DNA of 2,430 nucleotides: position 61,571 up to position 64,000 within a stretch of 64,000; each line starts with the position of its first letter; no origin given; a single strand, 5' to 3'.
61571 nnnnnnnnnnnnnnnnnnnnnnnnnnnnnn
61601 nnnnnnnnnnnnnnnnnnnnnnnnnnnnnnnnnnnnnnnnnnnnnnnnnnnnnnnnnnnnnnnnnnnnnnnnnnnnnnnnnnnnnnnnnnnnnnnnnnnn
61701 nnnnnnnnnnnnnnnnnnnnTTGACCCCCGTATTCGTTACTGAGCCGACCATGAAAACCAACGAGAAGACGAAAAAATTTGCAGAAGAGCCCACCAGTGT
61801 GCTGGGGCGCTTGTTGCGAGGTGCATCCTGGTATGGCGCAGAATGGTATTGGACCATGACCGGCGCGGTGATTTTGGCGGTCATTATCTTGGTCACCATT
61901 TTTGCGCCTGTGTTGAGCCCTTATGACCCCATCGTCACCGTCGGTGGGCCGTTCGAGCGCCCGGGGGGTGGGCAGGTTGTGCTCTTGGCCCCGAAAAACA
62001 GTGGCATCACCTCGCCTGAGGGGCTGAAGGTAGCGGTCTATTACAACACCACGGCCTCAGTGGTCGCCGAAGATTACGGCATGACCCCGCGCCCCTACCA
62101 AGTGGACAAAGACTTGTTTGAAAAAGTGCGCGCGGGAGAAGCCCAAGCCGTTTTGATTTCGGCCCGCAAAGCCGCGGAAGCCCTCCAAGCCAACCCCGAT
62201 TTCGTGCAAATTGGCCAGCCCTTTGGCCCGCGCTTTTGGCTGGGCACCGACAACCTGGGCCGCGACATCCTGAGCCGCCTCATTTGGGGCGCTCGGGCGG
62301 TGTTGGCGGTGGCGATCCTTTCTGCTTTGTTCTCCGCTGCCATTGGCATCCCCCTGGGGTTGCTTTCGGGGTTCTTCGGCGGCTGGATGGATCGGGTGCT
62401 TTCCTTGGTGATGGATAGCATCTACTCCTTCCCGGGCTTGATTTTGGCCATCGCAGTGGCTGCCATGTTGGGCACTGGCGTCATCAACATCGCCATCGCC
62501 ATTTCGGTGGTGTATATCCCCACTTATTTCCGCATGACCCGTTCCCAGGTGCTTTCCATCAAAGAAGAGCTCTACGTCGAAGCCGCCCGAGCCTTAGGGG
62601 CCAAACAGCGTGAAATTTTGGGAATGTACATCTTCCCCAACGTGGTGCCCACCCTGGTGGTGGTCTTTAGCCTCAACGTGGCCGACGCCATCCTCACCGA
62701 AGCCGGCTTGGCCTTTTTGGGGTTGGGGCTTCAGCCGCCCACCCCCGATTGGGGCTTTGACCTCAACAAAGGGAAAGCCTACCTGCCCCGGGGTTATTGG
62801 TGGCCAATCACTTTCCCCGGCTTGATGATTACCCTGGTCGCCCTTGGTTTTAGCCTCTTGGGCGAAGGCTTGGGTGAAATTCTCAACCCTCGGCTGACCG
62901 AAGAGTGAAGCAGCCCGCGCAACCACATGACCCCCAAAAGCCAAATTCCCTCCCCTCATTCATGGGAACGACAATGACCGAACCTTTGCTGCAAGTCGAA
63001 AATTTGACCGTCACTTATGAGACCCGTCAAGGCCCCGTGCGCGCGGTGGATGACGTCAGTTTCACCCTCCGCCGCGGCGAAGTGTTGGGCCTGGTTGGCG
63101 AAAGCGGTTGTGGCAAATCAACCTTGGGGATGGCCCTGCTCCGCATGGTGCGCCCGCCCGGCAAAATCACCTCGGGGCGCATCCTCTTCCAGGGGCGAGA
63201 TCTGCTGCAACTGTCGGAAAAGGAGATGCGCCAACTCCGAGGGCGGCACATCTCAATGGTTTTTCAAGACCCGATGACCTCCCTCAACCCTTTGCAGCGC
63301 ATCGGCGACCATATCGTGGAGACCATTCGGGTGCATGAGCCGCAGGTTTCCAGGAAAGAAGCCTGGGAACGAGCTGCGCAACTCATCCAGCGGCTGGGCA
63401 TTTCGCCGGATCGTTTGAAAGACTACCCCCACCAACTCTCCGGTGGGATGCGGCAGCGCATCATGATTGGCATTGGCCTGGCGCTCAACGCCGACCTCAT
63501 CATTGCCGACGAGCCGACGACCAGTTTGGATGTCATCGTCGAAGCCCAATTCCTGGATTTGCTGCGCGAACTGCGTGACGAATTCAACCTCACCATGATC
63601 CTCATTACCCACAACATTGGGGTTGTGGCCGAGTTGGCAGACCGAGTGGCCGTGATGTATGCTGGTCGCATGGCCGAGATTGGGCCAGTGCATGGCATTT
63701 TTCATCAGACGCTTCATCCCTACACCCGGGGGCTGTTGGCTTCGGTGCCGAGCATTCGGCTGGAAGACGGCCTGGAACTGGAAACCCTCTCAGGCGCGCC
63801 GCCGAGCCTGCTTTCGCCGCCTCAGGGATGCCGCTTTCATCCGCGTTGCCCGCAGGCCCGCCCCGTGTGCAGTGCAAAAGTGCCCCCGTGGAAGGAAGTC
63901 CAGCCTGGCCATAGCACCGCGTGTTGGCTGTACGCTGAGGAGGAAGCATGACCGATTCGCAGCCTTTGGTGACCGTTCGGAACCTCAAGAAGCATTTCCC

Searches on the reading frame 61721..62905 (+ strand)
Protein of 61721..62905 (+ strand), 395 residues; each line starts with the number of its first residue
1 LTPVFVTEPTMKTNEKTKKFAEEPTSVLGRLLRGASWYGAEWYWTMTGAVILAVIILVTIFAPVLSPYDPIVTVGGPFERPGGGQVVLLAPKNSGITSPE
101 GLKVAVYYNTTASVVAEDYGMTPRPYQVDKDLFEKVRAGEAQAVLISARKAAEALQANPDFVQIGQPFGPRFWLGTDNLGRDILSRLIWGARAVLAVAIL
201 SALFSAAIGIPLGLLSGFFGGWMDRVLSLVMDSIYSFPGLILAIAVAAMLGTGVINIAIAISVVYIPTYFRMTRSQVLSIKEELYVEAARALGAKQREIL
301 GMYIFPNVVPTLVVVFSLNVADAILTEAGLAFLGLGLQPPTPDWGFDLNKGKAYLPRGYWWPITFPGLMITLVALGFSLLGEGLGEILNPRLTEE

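Call 62: search_protein_families(library=pfam, proteins=[window:61721-62905:+], max_evalue=0.0001)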
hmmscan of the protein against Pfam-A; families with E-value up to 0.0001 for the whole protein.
window:61721-62905:+ (395 aa): 2 families
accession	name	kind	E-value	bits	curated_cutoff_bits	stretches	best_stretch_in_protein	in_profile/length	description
PF00528.27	BPD_transp_1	-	2.3e-31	109.4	26.4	1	209-393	1-183/184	Binding-protein-dependent transport system inner membrane component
PF12911.12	OppC_N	-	6.2e-06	26.5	23.9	1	46-70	17-41/53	N-terminal TM domain of oligopeptide transport permease C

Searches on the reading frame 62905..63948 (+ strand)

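Call 62: search_protein_families(library=pfam, proteins=[window:62905-63948:+], max_evalue=0.0001)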
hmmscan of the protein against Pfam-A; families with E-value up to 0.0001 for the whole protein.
window:62905-63948:+ (348 aa): 3 families
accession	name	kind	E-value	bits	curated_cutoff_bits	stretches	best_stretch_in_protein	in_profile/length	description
PF00005.33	ABC_tran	-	4.6e-32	111.9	25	1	49-206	2-137/137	ABC transporter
PF08352.17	oligo_HPY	-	5.3e-20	72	27.1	1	258-322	2-65/65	Oligopeptide/dipeptide transporter, C-terminal region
PF13304.12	AAA_21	-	3.9e-06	27.6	27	0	129-241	199-303/304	AAA domain, putative AbiEii toxin, Type IV TA system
